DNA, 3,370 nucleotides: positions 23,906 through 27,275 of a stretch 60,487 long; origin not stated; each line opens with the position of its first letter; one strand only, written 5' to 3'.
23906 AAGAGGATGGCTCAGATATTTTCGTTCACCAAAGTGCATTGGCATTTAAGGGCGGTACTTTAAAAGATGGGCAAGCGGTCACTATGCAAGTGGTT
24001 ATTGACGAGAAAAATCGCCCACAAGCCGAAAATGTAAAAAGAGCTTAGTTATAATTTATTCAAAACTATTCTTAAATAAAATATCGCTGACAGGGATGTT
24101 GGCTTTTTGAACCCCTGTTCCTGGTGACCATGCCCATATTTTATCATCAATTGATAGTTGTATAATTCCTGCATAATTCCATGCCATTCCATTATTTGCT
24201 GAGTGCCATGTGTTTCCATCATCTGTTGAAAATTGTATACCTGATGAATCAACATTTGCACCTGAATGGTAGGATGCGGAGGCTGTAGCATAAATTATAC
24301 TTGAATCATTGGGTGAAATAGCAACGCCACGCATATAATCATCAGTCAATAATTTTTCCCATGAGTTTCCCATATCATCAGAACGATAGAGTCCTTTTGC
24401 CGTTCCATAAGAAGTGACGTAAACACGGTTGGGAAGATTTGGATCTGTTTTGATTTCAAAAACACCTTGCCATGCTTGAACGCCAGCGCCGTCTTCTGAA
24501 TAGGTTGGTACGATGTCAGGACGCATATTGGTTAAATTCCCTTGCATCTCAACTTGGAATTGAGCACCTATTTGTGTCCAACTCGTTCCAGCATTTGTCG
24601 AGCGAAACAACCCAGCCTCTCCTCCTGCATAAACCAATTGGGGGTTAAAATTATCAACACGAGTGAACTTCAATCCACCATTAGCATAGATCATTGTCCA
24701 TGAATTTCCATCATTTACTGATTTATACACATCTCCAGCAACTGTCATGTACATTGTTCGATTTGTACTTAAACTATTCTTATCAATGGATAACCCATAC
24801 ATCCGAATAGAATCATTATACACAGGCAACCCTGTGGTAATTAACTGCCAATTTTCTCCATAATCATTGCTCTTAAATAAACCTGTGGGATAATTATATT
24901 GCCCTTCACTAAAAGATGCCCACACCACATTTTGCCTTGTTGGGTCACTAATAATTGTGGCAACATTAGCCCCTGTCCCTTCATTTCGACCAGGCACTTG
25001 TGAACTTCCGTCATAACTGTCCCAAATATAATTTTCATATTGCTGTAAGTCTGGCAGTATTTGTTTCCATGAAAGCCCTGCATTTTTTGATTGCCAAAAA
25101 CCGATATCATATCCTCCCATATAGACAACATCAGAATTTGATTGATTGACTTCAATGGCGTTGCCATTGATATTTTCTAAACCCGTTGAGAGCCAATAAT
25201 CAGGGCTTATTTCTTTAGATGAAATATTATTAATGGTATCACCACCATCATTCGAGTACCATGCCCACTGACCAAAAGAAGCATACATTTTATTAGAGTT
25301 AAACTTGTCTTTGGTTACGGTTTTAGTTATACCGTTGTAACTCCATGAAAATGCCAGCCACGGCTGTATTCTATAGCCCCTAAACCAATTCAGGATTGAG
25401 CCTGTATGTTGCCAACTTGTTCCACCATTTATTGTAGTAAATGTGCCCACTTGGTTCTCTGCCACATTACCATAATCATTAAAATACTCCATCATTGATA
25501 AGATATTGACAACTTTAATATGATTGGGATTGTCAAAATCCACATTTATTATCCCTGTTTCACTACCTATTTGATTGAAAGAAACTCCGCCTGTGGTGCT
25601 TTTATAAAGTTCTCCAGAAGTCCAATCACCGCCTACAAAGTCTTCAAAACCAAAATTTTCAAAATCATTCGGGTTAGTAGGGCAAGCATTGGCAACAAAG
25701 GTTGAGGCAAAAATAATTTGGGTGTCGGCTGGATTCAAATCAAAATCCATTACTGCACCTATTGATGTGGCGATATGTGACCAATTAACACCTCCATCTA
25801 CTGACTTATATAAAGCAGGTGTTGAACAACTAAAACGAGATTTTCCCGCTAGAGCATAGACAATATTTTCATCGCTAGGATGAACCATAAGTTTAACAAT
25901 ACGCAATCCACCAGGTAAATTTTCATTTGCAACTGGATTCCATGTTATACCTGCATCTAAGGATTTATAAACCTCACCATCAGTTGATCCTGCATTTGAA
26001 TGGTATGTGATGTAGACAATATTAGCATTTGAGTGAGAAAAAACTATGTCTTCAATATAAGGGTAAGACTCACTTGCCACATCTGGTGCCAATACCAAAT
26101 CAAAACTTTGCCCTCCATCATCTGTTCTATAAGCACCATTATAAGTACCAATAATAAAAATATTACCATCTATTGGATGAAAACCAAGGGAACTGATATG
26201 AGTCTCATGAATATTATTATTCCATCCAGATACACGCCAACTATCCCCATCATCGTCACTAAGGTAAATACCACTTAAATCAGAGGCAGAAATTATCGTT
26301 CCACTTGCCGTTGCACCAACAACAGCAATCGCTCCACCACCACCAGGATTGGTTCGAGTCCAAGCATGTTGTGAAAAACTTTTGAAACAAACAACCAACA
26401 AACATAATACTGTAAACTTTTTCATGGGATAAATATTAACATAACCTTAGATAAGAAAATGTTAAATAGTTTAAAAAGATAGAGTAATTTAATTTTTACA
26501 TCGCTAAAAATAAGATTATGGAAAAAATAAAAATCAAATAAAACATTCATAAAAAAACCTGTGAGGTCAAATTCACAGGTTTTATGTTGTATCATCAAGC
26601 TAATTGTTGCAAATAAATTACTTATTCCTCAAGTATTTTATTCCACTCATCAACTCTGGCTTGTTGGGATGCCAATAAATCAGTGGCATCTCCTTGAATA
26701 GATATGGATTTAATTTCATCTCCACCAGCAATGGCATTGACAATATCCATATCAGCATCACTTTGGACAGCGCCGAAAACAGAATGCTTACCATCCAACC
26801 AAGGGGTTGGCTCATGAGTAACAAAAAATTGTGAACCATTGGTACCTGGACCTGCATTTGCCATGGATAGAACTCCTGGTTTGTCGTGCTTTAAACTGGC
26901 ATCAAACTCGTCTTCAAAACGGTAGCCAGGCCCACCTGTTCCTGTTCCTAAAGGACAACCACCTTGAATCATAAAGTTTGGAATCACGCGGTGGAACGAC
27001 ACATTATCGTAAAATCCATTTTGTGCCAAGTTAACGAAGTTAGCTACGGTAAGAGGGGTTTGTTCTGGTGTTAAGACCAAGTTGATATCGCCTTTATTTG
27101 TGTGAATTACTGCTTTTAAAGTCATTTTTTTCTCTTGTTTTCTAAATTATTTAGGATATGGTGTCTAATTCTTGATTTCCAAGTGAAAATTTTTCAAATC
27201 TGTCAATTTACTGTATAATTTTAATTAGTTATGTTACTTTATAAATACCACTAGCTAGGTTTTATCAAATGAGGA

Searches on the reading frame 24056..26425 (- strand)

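Call 72: search_protein_families(library=pfam, proteins=[window:24056-26425:-], max_evalue=0.001)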
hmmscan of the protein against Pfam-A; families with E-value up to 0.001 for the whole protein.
window:24056-26425:- (789 aa): 3 families
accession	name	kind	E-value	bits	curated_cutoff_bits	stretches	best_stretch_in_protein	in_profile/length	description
PF15902.12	Sortilin-Vps10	-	5.3e-27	95.1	33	3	98-238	3-132/446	Sortilin, neurotensin receptor 3,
PF02012.26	BNR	-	1e-07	31.3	27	0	153-163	1-11/12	BNR/Asp-box repeat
PF15899.11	BNR_6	-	1.1e-05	25.4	27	0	516-527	1-12/14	BNR-Asp box repeat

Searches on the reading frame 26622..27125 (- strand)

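Call 73: search_protein_families(library=pfam, proteins=[window:26622-27125:-], max_evalue=0.00001)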
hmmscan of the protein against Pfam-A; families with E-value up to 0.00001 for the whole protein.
window:26622-27125:- (167 aa): 1 family
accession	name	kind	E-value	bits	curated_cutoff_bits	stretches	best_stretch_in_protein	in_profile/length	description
PF00160.26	Pro_isomerase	-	5.2e-45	154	21.7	1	6-136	3-141/159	Cyclophilin type peptidyl-prolyl cis-trans isomerase/CLD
